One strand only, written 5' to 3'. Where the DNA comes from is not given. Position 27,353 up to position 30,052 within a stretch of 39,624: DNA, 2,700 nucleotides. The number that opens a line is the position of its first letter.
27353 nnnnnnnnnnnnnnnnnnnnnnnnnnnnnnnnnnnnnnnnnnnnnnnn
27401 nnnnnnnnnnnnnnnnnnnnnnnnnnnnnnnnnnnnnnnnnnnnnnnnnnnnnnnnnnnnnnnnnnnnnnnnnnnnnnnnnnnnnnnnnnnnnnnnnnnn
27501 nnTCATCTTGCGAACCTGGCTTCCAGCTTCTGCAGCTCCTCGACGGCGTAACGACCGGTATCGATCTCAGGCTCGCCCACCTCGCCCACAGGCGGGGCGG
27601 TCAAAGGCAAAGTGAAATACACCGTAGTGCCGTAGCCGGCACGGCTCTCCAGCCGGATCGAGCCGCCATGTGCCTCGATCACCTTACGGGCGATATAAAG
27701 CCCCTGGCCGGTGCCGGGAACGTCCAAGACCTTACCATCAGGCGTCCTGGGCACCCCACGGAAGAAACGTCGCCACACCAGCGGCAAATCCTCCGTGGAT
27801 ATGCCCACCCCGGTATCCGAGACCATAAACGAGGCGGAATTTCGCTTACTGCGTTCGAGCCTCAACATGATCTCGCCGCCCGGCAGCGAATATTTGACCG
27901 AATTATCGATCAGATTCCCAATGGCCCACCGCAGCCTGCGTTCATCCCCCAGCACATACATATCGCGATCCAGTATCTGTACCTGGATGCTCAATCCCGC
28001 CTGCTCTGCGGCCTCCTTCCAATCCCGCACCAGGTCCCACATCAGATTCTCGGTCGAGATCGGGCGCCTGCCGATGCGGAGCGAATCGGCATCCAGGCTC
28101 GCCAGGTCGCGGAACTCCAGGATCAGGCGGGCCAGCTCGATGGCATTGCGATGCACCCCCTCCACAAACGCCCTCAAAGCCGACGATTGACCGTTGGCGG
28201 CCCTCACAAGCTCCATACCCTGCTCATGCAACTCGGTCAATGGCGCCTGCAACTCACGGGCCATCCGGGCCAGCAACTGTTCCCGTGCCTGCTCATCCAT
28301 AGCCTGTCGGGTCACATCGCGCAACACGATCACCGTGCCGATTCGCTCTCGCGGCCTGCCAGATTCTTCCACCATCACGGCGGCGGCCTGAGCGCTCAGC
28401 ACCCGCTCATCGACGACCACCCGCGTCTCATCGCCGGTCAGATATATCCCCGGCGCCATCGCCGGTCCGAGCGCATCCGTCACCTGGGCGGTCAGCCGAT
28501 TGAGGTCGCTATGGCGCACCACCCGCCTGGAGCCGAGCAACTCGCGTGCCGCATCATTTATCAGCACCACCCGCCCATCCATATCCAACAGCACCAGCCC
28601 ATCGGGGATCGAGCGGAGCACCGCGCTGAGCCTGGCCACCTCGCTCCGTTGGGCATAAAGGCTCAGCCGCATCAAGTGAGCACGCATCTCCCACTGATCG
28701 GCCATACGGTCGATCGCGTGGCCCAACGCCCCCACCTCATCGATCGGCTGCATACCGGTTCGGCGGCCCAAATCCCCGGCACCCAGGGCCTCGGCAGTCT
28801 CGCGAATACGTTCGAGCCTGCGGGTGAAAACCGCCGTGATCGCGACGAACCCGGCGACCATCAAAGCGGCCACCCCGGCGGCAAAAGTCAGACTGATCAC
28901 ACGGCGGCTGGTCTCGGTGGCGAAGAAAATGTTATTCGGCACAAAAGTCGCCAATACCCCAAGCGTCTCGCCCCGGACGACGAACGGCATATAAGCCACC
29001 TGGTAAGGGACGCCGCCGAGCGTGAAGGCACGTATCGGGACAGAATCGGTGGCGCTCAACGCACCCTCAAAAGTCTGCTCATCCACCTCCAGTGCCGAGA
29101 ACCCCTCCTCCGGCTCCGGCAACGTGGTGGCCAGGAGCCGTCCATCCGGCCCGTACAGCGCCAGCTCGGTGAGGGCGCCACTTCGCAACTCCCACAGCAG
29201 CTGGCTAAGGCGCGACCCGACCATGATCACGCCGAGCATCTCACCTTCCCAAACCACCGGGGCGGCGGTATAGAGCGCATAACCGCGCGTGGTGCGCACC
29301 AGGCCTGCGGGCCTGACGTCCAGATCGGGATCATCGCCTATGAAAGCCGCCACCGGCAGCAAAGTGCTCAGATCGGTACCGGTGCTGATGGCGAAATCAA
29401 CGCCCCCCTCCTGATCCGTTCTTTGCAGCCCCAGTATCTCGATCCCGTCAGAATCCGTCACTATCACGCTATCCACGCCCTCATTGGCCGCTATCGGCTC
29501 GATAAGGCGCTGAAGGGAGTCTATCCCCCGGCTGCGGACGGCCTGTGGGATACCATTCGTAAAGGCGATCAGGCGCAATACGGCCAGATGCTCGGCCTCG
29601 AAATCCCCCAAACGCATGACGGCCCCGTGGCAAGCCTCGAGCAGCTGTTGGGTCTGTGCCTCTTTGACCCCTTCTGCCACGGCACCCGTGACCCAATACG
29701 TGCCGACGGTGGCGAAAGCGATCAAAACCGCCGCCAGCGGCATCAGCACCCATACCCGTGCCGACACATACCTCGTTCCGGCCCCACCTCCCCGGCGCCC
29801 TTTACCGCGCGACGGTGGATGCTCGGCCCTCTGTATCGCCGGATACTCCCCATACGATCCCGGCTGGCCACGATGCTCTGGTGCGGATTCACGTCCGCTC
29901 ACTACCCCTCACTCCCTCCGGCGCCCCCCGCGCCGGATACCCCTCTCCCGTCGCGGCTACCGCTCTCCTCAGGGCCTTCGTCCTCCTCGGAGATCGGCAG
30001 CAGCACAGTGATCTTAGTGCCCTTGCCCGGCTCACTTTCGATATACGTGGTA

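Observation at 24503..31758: Translationally coupled five-gene sensor module: three kinases plus a free PhnD-like lipoprotein converging on one LuxR-type regulator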

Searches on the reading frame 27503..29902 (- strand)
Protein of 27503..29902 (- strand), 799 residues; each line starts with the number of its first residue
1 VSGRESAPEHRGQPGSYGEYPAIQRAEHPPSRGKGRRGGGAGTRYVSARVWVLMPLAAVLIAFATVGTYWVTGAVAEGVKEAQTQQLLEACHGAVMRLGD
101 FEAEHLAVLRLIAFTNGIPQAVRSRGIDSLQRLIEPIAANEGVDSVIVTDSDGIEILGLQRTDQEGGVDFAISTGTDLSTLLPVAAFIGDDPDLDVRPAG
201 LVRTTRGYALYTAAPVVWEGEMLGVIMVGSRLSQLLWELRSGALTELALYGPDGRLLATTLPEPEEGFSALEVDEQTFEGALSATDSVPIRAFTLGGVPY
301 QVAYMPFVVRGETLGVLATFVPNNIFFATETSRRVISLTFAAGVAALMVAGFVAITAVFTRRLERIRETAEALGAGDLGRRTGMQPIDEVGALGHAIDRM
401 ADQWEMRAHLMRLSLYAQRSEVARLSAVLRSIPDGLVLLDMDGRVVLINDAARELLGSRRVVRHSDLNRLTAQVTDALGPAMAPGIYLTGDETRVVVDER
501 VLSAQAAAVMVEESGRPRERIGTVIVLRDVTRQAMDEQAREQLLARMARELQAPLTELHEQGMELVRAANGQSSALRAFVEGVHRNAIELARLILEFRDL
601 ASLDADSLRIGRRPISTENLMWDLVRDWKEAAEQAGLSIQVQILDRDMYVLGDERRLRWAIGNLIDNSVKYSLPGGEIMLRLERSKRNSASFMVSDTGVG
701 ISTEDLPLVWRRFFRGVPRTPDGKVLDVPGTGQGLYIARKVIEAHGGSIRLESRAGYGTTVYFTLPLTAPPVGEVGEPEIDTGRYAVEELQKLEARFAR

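Call 4: search_protein_families(library=pfam, proteins=[window:27503-29902:-], max_evalue=0.01)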
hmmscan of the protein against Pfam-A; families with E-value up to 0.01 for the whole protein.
window:27503-29902:- (799 aa): 9 families
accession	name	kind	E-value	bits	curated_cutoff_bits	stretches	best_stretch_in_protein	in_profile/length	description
PF02518.31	HATPase_c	-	2.2e-25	89.7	26.4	1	652-768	1-110/111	Histidine kinase-, DNA gyrase B-, and HSP90-like ATPase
PF14827.12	dCache_3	-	1.3e-09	38.5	25.7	1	107-318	28-230/239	Double sensory domain of two-component sensor kinase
PF00672.30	HAMP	-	1.7e-08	35.1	25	1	359-403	6-50/53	HAMP domain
PF13188.13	PAS_8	-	1.1e-07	31.9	21.8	1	423-468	1-44/65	PAS domain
PF00989.32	PAS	-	2.5e-05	24.7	22.6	1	424-459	2-37/113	PAS fold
PF17203.10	sCache_3_2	-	0.00015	22.3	28.4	0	105-236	14-132/140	Single cache domain 3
PF08448.16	PAS_4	-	0.00067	20.3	23.1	1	429-459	1-33/110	PAS fold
PF12860.13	PAS_7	-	0.0042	17.7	27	0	429-535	1-112/115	PAS fold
PF05228.19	CHASE4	-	0.0053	17.3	26.2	0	138-236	43-125/140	CHASE4 domain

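Call 7: search_protein_families(library=ncbifam, proteins=[window:27503-29902:-], max_evalue=0.00001)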
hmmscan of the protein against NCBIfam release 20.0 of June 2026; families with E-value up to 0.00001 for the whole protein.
window:27503-29902:- (799 aa): 64 families (the best 25 are shown)
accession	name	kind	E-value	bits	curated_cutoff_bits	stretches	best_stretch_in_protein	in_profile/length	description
NF033092.0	HK_WalK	equivalog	1.1e-56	192.7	725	1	300-767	141-594/594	cell wall metabolism sensor histidine kinase WalK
NF046044.1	PnpS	equivalog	2.6e-49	168.3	400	1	363-766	2-390/390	two-component system histidine kinase PnpS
TIGR02966.1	phoR_proteo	equivalog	1.9e-45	155.3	334.2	1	421-763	4-331/333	phosphate regulon sensor histidine kinase PhoR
NF045911.1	TCSHisKinNblS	equivalog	7e-42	143.6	1000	1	304-767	149-620/621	two-component system sensor histidine kinase NblS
NF012163.2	BaeS_SmeS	equivalog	2.9e-34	118.8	500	1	536-764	236-455/457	sensor histidine kinase efflux regulator BaeS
NF008312.0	PRK11100.1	equivalog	2.5e-33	115.6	356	1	540-767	256-474/477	two-component system sensor histidine kinase CreC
NF041735.1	hist_kin_RppB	equivalog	3e-31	108.7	400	1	540-766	216-438/438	two-component system sensor histidine kinase RppB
NF008468.0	PRK11360.1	equivalog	7.4e-29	100.6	646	1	303-768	164-609/616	two-component system sensor histidine kinase AtoS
NF045903.1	CuHisKinLciSLeg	equivalog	2.6e-26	92.9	700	1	541-765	140-356/357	copper-responsive two-component system sensor histidine kinase LciS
NF033093.1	HK_VicK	exception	9.6e-26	90.4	680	1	360-767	38-435/448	cell wall metabolism sensor histidine kinase VicK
NF008235.0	PRK11006.1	equivalog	1.1e-25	90.4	390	1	424-766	99-422/431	phosphate regulon sensor histidine kinase PhoR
NF006800.0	PRK09303.1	equivalog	2.6e-25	89.2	342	1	538-767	149-377/383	histidine kinase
NF040691.1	MtrAB_MtrB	equivalog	8.3e-25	87.8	450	1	547-769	278-494/507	MtrAB system histidine kinase MtrB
TIGR02956.1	TMAO_torS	equivalog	3.4e-24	85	676.5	1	537-769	461-684/967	TMAO reductase system sensor histidine kinase/response regulator TorS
NF041210.1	his_kin_PieS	equivalog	1.7e-23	83.3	850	1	536-767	246-470/474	two component system sensor histidine kinase PieS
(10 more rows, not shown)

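Call 14: find_homologous_proteins(query=window:27503-29902:-, max_evalue=1e-20)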
Query window:27503-29902:- (799 aa): 42 proteins with E <= 1e-20 among 8000 candidates.
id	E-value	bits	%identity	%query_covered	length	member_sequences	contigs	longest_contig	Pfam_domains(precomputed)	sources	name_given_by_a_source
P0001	0.0e+0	1741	100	100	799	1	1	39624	PF00672.31,PF13188.14,PF14827.13,PF02518.32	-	-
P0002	1.2e-201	690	47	94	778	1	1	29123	PF00672.31,PF13188.14,PF14827.13,PF02518.32,PF00989.32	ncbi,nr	ncbi:MAG: PAS domain-containing protein [Anaerolineae bacterium]|nr:PAS domain-containing protein [A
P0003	6.2e-160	552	40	91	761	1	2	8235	PF13188.14,PF14827.13,PF02518.32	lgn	-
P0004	4.6e-158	546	40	91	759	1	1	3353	PF13188.14,PF14827.13,PF02518.32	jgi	jgi:signal transduction histidine kinase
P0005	1.2e-36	144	32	51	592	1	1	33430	PF00672.31,PF08448.17,PF02518.32,PF00512.32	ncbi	-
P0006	1.5e-36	144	29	67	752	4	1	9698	PF00672.31,PF13426.14,PF13188.14,PF12860.14,PF02743.25,PF08448.17,PF02518.32,PF00512.32,PF00989.32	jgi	-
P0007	1.3e-33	134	28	53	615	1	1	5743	PF08448.17,PF02518.32,PF00512.32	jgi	jgi:two-component system phosphate regulon sensor histidine kinase PhoR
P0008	2.0e-33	134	28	53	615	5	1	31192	PF08448.17,PF02518.32,PF00512.32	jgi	jgi:two-component system phosphate regulon sensor histidine kinase PhoR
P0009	3.4e-33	133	28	53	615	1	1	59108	PF08448.17,PF02518.32,PF00512.32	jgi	jgi:two-component system, OmpR family, phosphate regulon sensor histidine kinase PhoR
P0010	1.3e-32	131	28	53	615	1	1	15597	PF08448.17,PF02518.32,PF00512.32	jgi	jgi:two-component system phosphate regulon sensor histidine kinase PhoR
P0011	1.2e-31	128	31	53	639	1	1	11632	PF00672.31,PF08448.17,PF02518.32,PF00512.32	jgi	jgi:signal transduction histidine kinase/HAMP domain-containing protein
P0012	1.8e-31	127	31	29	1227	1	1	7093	PF13188.14,PF13185.13,PF13581.13,PF08448.17,PF02518.32,PF13492.13,PF00512.32,PF13589.13,PF00072.31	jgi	jgi:signal transduction histidine kinase/CheY-like chemotaxis protein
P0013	5.8e-31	126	28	53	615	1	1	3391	PF08448.17,PF02518.32,PF00512.32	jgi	jgi:two-component system phosphate regulon sensor histidine kinase PhoR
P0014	6.7e-31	125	29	47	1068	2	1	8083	PF00672.31,PF13426.14,PF13188.14,PF13185.13,PF02743.25,PF01590.33,PF08448.17,PF02518.32,PF13492.13,PF00512.32,PF00989.32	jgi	jgi:PAS domain S-box-containing protein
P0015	1.4e-30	124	30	28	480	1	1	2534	PF00672.31,PF02518.32,PF00512.32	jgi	jgi:signal transduction histidine kinase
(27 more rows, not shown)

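Call 16: find_encoding_contigs(protein=P0002, flank=10000, max_places=3)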
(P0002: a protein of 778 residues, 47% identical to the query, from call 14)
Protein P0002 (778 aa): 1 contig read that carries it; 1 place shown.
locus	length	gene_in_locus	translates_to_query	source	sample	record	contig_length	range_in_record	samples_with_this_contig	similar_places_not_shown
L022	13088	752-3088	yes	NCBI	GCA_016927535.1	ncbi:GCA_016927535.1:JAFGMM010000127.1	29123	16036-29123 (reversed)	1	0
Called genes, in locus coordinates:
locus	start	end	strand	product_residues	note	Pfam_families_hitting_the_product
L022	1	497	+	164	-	PF01551:Peptidase_M23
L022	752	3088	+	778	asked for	PF14827:dCache_3 (weak), PF00672:HAMP, PF00989:PAS (weak), PF13188:PAS_8, PF02518:HATPase_c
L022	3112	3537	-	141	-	-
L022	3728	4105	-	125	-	PF04126:Cyclophil_like, PF18050:Cyclophil_like2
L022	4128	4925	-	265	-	PF13489:Methyltransf_23, PF01209:Ubie_methyltran, PF08241:Methyltransf_11, PF08242:Methyltransf_12, PF13649:Methyltransf_25, PF13847:Methyltransf_31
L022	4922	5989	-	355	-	PF00483:NTP_transferase, PF12804:NTP_transf_3, PF00132:Hexapep (faint), PF25084:LbH_EIF2B (weak), PF25087:GMPPB_C (faint)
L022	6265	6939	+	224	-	PF04542:Sigma70_r2, PF08281:Sigma70_r4_2, PF04545:Sigma70_r4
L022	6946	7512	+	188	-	-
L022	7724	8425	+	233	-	-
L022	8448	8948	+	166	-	PF14196:ATC_hydrolase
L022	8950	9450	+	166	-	PF00694:Aconitase_C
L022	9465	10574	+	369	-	PF02463:SMC_N (weak), PF13175:AAA_15, PF13476:AAA_23, PF13304:AAA_21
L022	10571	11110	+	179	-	-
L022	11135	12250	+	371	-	PF00180:Iso_dh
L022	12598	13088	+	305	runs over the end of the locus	PF00106:adh_short, PF08659:KR, PF13561:adh_short_C2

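Call 17: find_encoding_contigs(protein=P0003, flank=10000, max_places=3)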
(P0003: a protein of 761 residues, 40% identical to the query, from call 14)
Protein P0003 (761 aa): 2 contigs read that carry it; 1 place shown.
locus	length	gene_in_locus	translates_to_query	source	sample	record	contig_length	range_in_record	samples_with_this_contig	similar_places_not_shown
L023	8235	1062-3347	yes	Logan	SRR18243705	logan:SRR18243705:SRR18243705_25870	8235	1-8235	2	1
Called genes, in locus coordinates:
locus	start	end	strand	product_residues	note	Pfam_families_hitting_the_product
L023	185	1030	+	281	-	PF01551:Peptidase_M23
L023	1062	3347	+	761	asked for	PF14827:dCache_3 (weak), PF13188:PAS_8 (weak), PF02518:HATPase_c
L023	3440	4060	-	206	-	PF00034:Cytochrom_C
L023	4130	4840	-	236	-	PF00753:Lactamase_B, PF23023:Anti-Pycsar_Apyc1, PF19583:ODP (weak), PF12706:Lactamase_B_2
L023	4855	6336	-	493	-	PF02310:B12-binding, PF04055:Radical_SAM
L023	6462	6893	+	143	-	-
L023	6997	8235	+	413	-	?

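Call 19: find_encoding_contigs(protein=P0004, flank=10000, max_places=3)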
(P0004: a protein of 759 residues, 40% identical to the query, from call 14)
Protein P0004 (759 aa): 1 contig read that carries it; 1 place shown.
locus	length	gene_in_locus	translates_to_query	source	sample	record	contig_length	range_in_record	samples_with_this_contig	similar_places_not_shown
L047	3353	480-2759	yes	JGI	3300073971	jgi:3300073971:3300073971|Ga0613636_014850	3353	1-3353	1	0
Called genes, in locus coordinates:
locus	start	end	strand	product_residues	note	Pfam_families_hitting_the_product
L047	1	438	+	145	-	?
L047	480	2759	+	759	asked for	PF14827:dCache_3 (weak), PF13188:PAS_8 (weak), PF02518:HATPase_c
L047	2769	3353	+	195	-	?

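Call 47: find_related_loci(query=A2, collection=genome_contigs, flank=7000)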
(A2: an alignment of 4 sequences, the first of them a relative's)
Query A2 (799 aa) in genome_contigs; peptide patterns used: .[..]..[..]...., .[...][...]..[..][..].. (x = any residue, [..] = any of these).
600 stretches matched a pattern (row limit reached: there are more); 583 encode a relative of the query (tblastn E <= 1e-3); the best 80 are kept; 80 distinct loci.
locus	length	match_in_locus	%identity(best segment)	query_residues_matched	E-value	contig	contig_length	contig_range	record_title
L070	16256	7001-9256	38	45-795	1e-157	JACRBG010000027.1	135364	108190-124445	MAG: Chloroflexi bacterium isolate NC_groundwater_1614_Pr3_B-0.1um_50_13 SR-2_scaffold_141_1653781, whole genome shotgun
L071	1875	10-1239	43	370-790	4e-98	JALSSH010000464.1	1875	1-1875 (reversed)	MAG: Ardenticatenia bacterium isolate 356-308_metabat2_scaf2bin.043 356-308_scaffold_54822_c1, whole genome shotgun sequ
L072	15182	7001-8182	31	359-766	8e-42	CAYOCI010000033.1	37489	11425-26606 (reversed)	MAG TPA_asm: uncultured Clostridia bacterium isolate binchicken_co158_4 genome assembly, contig: NODE_963_length_37489_c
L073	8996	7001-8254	28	339-769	1e-42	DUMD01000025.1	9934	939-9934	MAG TPA_asm: Clostridia bacterium isolate AS04akNAM_38 8805_AS04, whole genome shotgun sequence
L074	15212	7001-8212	27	355-771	2e-39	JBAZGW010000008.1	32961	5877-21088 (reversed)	MAG: Candidatus Omnitrophota bacterium isolate SO_2017_LW3_55 NODE_3216_length_32961_cov_1.068100_LW162_2017, whole geno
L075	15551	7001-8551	28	231-771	1e-37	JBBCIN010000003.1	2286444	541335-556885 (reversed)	MAG: Pseudomonadota bacterium isolate S7_metab_bin.80 s56.ctg000133l, whole genome shotgun sequence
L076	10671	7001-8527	29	245-766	1e-37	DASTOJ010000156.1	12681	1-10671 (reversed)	MAG TPA_asm: Candidatus Methylomirabilota bacterium isolate SMAG_U2167 k141_1333198, whole genome shotgun sequence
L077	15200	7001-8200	29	355-766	1e-37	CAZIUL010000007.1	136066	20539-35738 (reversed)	MAG TPA_asm: uncultured Phycisphaerales bacterium isolate SRP077602_co1_433 genome assembly, contig: NODE_157_length_136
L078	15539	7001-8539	26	245-767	1e-35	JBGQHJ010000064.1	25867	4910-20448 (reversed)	MAG: Candidatus Methylomirabilia bacterium isolate OBJ2_061818_070_75 k141_566935_length_25867_cov_16.8652, whole genome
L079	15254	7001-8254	28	334-766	1e-35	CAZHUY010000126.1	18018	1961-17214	MAG TPA_asm: uncultured Myxococcales bacterium isolate SRP263991_co7_365 genome assembly, contig: NODE_5240_length_18018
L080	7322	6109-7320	32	312-731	2e-35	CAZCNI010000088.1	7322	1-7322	MAG TPA_asm: uncultured Polyangiaceae bacterium isolate binchicken_co50_342 genome assembly, contig: NODE_13886_length_7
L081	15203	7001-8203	26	355-769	2e-34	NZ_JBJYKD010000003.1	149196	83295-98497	Thermoanaerobacterium sp. DL9XJH110 NODE_3_length_149196_cov_223.088278, whole genome shotgun sequence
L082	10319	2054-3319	26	333-767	3e-34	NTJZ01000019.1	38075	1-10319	MAG: OM182 bacterium MED-G28 OM182-clade-MED-G28-C19, whole genome shotgun sequence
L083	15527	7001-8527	26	251-770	6e-32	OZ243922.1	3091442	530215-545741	MAG: Rubrobacteraceae bacterium isolate 35edc2d0-de0b-429e-bf63-eb75aed4fed9 genome assembly, chromosome: 1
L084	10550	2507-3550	29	420-766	4e-33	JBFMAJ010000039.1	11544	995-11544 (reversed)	MAG: Nitrospirota bacterium isolate MAG135 MAG135_39, whole genome shotgun sequence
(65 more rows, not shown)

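Call 50: search_protein_families(library=pfam, proteins=[L070:5322-6671:-, L070:9355-9945:+, L070:9998-10615:+, L070:10705-13290:-, L070:3055-4956:-, L047:1-438:+, L047:2769-3353:+], max_evalue=0.001)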
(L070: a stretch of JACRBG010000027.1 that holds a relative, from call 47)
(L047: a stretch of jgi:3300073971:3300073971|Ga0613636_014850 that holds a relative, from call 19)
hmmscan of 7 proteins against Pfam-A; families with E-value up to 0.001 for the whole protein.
L070:5322-6671:- (449 aa): 1 family
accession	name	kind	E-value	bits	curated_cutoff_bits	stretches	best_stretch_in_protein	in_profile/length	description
PF13485.12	Peptidase_MA_2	-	3.8e-05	24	32.4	1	277-415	67-199/201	Peptidase MA superfamily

L070:9355-9945:+ (196 aa): 1 family
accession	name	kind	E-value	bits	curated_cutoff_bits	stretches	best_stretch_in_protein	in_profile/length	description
PF00440.29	TetR_N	-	3.2e-18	65.7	24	1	26-72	1-47/47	Bacterial regulatory proteins, tetR family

L070:9998-10615:+ (205 aa): 1 family
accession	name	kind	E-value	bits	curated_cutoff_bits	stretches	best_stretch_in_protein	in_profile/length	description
PF04264.18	YceI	-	1.5e-55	188.1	23.7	1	27-194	1-150/150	YceI-like domain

L070:10705-13290:- (861 aa): 3 families
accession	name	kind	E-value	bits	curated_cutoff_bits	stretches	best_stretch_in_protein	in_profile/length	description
PF11897.13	DUF3417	-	1.2e-37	129.1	25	1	14-123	1-109/109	Protein of unknown function (DUF3417)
PF00343.26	Phosphorylase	-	9.1e-32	110.6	27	2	272-623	218-579/713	Carbohydrate phosphorylase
PF08323.17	Glyco_transf_5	-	0.00018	21.7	22.7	1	198-382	63-218/239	Starch synthase catalytic domain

L070:3055-4956:- (633 aa): 3 families
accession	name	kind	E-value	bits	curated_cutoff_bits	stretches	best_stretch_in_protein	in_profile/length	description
PF00501.34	AMP-binding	-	4.1e-93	312.7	29.9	1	83-469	2-378/384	AMP-binding enzyme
PF16177.11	ACAS_N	-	9.8e-27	93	27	1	27-81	1-55/55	Acetyl-coenzyme A synthetase N-terminus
PF13193.12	AMP-binding_C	-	1.2e-26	93.9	24.5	1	532-610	1-76/76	AMP-binding enzyme C-terminal domain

L047:1-438:+ (145 aa): 1 family
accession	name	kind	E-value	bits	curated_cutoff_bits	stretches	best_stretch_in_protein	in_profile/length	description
PF01927.22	Mut7-C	-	1.1e-46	159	23.3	1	1-137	8-145/146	Mut7-C RNAse domain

L047:2769-3353:+ (195 aa): 1 family
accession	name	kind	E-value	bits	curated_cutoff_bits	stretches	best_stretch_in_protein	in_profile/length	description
PF01970.21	TctA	-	0.00095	18.3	28.9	0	12-96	89-177/423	Tripartite tricarboxylate transporter TctA family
